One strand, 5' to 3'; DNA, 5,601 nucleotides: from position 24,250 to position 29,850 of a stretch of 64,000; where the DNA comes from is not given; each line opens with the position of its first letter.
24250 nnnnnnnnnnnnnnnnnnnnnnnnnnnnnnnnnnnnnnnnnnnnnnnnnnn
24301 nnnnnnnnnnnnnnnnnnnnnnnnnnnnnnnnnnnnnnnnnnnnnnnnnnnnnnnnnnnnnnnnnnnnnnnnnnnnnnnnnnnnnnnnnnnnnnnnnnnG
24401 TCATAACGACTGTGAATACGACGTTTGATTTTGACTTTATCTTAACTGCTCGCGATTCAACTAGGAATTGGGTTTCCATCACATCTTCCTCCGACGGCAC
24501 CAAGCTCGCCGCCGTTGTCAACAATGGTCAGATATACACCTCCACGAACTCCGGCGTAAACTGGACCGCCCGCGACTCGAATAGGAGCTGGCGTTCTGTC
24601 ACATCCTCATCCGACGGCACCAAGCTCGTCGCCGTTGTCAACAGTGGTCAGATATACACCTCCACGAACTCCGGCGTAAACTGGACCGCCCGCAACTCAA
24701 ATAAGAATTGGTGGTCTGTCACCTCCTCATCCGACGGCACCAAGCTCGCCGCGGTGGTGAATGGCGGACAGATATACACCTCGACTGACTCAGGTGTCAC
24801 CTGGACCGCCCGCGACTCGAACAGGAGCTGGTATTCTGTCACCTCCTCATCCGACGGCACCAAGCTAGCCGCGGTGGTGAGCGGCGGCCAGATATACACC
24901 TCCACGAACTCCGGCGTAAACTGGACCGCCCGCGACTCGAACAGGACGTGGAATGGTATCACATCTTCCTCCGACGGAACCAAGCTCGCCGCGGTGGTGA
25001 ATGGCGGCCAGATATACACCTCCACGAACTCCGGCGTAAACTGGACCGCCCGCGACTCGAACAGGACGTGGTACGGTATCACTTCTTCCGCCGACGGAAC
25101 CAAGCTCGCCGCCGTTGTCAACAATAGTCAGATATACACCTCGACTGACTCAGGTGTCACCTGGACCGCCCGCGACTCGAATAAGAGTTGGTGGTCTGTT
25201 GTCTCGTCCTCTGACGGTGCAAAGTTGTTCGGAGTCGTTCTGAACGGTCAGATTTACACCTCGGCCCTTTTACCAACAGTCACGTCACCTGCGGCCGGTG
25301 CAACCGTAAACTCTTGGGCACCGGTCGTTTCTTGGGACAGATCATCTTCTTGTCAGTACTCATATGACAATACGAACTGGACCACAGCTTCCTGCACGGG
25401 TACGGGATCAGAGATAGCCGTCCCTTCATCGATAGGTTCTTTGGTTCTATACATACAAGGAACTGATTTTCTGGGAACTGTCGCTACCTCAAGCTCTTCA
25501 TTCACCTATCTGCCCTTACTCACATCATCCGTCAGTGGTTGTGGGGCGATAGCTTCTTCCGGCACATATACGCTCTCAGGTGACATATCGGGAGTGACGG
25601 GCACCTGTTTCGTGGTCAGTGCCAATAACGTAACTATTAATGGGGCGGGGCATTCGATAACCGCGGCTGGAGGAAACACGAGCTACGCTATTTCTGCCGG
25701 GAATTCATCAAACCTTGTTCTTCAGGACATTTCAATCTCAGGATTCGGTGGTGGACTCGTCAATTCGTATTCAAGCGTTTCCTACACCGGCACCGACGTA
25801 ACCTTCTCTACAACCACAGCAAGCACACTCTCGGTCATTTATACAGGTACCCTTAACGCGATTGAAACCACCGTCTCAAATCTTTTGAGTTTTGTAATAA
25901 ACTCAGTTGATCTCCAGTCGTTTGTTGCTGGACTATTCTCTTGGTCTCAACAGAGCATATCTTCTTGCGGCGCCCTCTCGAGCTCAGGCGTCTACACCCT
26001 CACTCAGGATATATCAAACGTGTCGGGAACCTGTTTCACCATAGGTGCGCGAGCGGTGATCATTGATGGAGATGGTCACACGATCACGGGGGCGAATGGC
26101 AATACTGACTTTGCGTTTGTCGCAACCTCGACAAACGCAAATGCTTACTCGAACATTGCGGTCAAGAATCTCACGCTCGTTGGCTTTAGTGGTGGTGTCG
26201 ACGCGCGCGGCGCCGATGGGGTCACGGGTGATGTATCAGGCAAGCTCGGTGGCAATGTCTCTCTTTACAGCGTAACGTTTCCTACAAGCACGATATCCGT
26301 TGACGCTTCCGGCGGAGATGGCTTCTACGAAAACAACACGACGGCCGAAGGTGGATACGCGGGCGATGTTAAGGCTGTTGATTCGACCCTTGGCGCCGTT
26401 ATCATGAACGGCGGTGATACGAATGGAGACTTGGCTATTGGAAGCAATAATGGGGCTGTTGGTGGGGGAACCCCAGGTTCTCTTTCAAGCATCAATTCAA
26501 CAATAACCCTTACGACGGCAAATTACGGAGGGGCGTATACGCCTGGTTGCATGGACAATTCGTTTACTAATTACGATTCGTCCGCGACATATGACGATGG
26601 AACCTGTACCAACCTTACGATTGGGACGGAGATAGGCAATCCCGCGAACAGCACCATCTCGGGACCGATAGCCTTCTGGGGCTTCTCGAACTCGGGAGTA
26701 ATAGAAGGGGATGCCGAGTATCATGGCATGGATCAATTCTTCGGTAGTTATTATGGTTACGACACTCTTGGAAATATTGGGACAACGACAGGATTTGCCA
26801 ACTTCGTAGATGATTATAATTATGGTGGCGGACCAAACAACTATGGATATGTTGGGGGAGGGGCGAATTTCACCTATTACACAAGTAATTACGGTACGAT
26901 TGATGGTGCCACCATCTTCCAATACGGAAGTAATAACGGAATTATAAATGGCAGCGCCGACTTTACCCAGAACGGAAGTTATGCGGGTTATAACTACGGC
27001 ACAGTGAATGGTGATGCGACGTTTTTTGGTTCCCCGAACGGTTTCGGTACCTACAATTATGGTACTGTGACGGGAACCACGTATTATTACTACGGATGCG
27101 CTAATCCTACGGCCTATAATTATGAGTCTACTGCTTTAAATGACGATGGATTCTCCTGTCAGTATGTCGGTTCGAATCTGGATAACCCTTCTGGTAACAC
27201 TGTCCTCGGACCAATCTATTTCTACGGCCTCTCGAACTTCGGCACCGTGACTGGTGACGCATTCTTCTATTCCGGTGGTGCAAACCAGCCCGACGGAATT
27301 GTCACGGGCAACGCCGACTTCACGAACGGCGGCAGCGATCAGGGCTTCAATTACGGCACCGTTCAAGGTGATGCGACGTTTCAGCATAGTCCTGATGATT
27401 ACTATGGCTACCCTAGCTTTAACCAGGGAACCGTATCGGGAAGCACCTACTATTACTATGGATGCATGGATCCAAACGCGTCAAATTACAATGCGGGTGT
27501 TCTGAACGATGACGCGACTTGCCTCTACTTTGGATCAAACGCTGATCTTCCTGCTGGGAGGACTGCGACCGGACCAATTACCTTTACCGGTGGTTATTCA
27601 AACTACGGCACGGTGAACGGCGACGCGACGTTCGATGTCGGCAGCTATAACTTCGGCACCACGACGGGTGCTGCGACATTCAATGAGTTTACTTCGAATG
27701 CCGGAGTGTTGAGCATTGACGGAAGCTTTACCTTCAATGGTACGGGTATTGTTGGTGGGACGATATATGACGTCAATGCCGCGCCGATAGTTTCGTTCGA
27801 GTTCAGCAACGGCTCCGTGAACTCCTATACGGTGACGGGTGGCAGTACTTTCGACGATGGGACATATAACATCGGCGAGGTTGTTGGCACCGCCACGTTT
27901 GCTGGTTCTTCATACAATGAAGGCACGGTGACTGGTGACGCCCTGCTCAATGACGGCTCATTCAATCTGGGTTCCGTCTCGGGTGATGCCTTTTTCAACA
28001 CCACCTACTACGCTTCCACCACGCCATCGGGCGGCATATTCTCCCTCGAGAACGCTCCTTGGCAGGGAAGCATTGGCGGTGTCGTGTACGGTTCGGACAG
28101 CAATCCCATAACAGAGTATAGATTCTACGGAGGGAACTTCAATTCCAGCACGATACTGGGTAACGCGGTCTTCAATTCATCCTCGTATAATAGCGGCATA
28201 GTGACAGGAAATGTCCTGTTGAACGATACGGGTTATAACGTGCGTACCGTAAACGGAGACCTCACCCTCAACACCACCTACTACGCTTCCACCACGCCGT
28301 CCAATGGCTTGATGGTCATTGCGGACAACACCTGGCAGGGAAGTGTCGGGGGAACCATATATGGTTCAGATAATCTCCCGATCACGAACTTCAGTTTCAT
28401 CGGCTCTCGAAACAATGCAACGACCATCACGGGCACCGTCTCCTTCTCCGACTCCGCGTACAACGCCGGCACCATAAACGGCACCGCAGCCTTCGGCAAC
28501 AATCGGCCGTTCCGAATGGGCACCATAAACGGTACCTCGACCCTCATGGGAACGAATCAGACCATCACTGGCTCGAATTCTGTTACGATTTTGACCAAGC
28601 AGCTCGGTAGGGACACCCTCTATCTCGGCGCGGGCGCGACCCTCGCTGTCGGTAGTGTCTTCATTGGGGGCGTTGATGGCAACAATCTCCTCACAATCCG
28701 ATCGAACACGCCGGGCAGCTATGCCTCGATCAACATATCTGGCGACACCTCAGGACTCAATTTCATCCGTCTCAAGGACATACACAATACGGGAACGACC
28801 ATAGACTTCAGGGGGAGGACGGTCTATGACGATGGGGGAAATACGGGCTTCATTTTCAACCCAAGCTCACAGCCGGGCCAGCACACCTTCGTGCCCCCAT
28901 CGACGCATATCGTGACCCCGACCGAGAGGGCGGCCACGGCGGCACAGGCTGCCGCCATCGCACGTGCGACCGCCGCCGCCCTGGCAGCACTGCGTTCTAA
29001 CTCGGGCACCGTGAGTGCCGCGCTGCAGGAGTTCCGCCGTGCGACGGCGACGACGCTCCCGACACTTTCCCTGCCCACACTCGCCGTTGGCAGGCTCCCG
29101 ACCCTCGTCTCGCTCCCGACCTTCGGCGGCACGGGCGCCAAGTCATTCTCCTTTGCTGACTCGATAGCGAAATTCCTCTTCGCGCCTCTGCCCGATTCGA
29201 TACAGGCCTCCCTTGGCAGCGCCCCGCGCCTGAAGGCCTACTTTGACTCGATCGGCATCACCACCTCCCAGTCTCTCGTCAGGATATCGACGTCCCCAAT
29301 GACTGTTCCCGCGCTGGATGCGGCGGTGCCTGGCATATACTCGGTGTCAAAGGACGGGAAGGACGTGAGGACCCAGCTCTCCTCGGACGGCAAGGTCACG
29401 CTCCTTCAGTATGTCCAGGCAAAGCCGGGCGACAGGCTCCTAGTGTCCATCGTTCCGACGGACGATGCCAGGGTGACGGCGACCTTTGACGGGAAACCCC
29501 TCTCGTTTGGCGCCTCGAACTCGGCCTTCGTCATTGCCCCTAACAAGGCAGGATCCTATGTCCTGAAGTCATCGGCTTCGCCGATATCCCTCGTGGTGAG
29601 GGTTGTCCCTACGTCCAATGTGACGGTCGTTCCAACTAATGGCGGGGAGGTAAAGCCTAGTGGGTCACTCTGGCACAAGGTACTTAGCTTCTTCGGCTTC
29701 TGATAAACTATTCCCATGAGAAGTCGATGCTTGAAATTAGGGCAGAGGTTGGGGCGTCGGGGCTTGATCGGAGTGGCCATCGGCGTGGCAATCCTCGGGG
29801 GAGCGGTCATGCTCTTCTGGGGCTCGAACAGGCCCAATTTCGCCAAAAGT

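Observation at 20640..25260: Four seven-bladed Asp-box (BNR) beta-propellers encoded by near-identical 120-bp DNA repeats inside the 3417-aa protein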

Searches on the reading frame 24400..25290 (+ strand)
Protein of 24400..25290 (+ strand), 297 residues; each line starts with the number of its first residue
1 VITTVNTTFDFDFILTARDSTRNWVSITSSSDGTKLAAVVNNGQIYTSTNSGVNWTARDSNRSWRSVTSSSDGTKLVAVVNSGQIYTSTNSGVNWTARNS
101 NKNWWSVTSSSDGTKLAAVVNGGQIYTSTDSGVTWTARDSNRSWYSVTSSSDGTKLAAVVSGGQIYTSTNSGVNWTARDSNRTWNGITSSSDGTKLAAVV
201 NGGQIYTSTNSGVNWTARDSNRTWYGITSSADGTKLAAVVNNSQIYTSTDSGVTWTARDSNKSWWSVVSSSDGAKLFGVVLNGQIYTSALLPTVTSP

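Call 21: search_protein_families(library=pfam, proteins=[window:24400-25290:+], max_evalue=1)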
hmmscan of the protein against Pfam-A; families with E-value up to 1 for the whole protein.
window:24400-25290:+ (297 aa): 14 families
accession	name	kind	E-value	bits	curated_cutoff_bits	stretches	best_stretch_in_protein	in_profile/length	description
PF20067.5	SSL_N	-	7e-07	29.5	18.9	0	77-92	26-41/46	Strictosidine synthase-like, N-terminal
PF02012.26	BNR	-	1.8e-06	27.5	27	0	126-136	1-11/12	BNR/Asp-box repeat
PF14870.12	PSII_BNR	-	2.6e-05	24.1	27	2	117-262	119-273/303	Photosynthesis system II assembly factor YCF48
PF15899.11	BNR_6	-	3.3e-05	24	27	0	125-136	1-12/14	BNR-Asp box repeat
PF04488.21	Gly_transf_sug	-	0.0001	23.3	23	1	76-137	19-83/93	Glycosyltransferase sugar-binding region containing DXD motif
PF22262.2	DUF6950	-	0.0002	21.9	27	0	232-267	99-134/134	Domain of unknown function (DUF6950)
PF24316.1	Tli3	-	0.01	16.6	27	0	123-167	84-127/129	T6SS Tli3 immunity protein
PF01376.23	Enterotoxin_b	-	0.01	16.4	25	0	234-281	6-52/102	Heat-labile enterotoxin beta chain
PF08710.16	CoV_NSP9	-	0.036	14.9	27.2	0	196-256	11-74/111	Coronavirus replicase NSP9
PF04183.18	IucA_IucC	-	0.051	13.6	25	0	195-242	109-156/239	IucA / IucC family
PF06381.16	Phage_portal_3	-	0.054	12.6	33.8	0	16-40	20-44/357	Phage portal protein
PF22107.2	Pch2_N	-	0.061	14.4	27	0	13-47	30-63/91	Pch2 N-terminal domain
PF01436.27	NHL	-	0.091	13.3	20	0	38-47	8-17/28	NHL repeat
PF12516.13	DUF3719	-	0.19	11.9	23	0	121-148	31-58/66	Protein of unknown function (DUF3719)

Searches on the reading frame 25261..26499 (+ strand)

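Call 21: search_protein_families(library=pfam, proteins=[window:25261-26499:+], max_evalue=1)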
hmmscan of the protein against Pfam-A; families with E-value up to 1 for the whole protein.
window:25261-26499:+ (413 aa): 2 families
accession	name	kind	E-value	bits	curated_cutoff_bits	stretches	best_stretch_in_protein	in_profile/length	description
PF20585.4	Pectate_lyase_5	-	3.9e-08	33.9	24.3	2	247-307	24-89/126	Putative pectate lyase-like adhesive domain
PF23473.1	LysM3_LYK4_5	-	0.049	14.2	29.3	1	208-248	2-42/48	LYK4/5 LysM3 domain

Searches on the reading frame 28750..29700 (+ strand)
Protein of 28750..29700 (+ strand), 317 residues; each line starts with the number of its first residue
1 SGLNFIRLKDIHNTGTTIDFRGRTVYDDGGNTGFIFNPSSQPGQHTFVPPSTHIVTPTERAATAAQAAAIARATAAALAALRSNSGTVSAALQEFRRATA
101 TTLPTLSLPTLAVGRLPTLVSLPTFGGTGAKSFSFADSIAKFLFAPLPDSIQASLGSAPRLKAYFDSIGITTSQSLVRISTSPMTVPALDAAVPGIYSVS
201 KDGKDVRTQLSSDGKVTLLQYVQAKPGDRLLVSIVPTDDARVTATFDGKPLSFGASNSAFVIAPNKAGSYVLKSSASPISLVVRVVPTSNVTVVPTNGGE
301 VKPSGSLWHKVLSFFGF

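Call 35: find_related_loci(query=window:28750-29700:+, collection=genome_contigs, flank=10000)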
Query window:28750-29700:+ (317 aa) in genome_contigs; peptide patterns used: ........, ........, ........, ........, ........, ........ (x = any residue, [..] = any of these).
145 stretches matched a pattern, but none encodes a relative of the query by tblastn (E <= 1e-3).
